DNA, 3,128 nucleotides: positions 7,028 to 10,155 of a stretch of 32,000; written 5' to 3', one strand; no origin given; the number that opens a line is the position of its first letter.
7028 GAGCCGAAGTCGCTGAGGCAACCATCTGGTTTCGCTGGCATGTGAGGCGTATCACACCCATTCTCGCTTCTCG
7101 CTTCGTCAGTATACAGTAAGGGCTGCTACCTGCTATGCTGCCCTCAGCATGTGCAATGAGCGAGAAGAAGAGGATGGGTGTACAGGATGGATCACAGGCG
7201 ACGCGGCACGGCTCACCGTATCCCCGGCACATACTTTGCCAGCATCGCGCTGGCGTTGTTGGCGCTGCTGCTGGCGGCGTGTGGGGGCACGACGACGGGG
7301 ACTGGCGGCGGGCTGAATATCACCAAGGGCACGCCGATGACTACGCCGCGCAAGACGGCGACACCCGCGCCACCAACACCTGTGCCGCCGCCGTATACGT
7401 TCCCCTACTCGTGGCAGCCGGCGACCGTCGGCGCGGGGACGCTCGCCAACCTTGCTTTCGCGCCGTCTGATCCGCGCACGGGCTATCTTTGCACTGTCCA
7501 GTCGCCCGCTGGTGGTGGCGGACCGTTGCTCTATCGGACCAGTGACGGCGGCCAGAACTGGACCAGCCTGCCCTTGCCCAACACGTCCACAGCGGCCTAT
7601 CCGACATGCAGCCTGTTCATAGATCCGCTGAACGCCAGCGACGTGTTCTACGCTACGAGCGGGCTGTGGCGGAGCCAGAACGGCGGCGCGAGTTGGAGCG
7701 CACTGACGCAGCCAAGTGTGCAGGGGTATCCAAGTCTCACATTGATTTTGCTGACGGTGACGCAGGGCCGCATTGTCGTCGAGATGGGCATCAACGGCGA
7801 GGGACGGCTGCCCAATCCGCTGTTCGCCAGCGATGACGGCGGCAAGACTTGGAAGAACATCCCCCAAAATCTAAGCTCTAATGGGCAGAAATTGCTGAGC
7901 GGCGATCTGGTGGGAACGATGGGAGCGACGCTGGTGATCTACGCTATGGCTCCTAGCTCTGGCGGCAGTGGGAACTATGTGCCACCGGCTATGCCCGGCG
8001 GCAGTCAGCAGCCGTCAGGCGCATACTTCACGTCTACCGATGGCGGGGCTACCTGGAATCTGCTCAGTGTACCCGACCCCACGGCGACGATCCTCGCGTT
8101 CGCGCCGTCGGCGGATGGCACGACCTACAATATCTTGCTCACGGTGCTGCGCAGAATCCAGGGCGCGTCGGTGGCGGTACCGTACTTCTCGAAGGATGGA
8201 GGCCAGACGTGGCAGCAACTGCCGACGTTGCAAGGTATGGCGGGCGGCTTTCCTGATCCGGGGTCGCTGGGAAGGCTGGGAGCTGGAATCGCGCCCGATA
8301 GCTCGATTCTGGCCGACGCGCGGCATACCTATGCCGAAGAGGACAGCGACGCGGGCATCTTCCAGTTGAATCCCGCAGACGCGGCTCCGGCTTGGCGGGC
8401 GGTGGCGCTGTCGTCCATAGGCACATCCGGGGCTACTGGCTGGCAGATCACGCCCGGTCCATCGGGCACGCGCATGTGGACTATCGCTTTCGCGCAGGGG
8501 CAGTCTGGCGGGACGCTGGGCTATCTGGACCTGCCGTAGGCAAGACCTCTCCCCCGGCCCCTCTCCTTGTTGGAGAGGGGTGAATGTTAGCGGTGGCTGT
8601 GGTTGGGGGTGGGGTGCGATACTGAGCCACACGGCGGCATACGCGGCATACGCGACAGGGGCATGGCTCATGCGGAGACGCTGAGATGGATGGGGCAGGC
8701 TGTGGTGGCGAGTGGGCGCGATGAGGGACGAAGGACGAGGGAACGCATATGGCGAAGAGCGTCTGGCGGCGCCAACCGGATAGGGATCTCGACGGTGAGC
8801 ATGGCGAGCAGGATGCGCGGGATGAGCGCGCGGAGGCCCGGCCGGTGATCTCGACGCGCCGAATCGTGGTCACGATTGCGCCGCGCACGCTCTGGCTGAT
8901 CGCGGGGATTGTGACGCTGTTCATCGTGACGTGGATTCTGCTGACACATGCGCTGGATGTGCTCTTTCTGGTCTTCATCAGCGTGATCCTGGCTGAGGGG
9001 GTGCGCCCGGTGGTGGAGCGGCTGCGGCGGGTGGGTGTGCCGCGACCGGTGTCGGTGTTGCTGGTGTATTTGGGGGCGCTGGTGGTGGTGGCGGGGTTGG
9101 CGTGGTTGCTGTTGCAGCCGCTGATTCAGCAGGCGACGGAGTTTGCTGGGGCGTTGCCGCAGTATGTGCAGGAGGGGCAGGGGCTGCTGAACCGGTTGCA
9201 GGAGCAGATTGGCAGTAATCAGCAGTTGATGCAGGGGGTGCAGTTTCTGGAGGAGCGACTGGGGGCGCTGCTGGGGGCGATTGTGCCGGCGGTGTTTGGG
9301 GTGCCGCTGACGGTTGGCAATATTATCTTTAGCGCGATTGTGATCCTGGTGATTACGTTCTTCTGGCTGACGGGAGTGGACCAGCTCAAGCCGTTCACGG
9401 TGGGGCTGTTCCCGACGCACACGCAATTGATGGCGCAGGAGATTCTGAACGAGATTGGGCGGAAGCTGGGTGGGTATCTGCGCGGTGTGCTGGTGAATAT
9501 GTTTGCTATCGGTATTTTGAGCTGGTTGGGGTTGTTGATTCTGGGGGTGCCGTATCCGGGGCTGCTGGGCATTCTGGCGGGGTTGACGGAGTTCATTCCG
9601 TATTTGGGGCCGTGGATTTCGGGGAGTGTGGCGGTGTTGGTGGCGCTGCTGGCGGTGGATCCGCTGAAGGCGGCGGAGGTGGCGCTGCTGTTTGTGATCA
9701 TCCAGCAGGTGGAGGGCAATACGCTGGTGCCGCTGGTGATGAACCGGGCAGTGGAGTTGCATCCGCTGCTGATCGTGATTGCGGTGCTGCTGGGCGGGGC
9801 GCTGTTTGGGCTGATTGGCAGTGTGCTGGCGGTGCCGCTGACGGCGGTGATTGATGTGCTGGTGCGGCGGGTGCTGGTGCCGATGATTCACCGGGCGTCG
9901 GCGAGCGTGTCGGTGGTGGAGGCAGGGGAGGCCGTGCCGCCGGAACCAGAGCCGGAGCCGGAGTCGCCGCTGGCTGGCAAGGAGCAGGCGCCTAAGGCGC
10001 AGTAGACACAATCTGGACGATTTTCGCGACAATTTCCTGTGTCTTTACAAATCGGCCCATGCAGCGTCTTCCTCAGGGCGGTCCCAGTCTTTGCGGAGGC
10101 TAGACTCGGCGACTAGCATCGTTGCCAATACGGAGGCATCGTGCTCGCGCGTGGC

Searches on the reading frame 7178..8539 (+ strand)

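Call 25: search_protein_families(library=pfam, proteins=[window:7178-8539:+], max_evalue=0.001)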
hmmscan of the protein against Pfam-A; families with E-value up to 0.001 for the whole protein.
window:7178-8539:+ (453 aa): 5 families
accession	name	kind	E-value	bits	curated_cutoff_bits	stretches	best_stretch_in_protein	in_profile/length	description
PF15902.12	Sortilin-Vps10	-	3.7e-11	42.9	33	1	118-232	3-116/446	Sortilin, neurotensin receptor 3,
PF02012.26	BNR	-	5.4e-10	38.2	27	0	336-346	1-11/12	BNR/Asp-box repeat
PF13088.12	BNR_2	-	2.2e-08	34.3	31.4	0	276-348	133-201/277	BNR repeat-like domain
PF14870.12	PSII_BNR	-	5.3e-06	26.3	27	0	115-181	81-145/303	Photosynthesis system II assembly factor YCF48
PF24316.1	Tli3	-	0.00093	20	27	0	212-231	83-102/129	T6SS Tli3 immunity protein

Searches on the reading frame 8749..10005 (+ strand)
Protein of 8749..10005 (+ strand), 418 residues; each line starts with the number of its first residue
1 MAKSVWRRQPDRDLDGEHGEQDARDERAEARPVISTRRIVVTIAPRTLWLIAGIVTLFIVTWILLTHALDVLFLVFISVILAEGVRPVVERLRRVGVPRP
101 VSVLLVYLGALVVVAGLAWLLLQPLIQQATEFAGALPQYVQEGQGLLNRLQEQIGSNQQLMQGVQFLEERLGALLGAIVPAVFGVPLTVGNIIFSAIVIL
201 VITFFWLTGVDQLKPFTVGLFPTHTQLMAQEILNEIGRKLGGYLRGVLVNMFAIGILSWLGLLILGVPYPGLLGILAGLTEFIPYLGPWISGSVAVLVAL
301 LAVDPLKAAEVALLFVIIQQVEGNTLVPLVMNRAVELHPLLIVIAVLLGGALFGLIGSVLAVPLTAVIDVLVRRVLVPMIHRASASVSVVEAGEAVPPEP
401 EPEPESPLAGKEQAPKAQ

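Call 25: search_protein_families(library=pfam, proteins=[window:8749-10005:+], max_evalue=0.001)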
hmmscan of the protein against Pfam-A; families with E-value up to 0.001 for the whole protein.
window:8749-10005:+ (418 aa): 1 family
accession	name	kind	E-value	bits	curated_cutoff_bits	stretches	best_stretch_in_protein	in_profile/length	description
PF01594.21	AI-2E_transport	-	1.6e-65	221.9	34.3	1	54-373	6-324/327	AI-2E family transporter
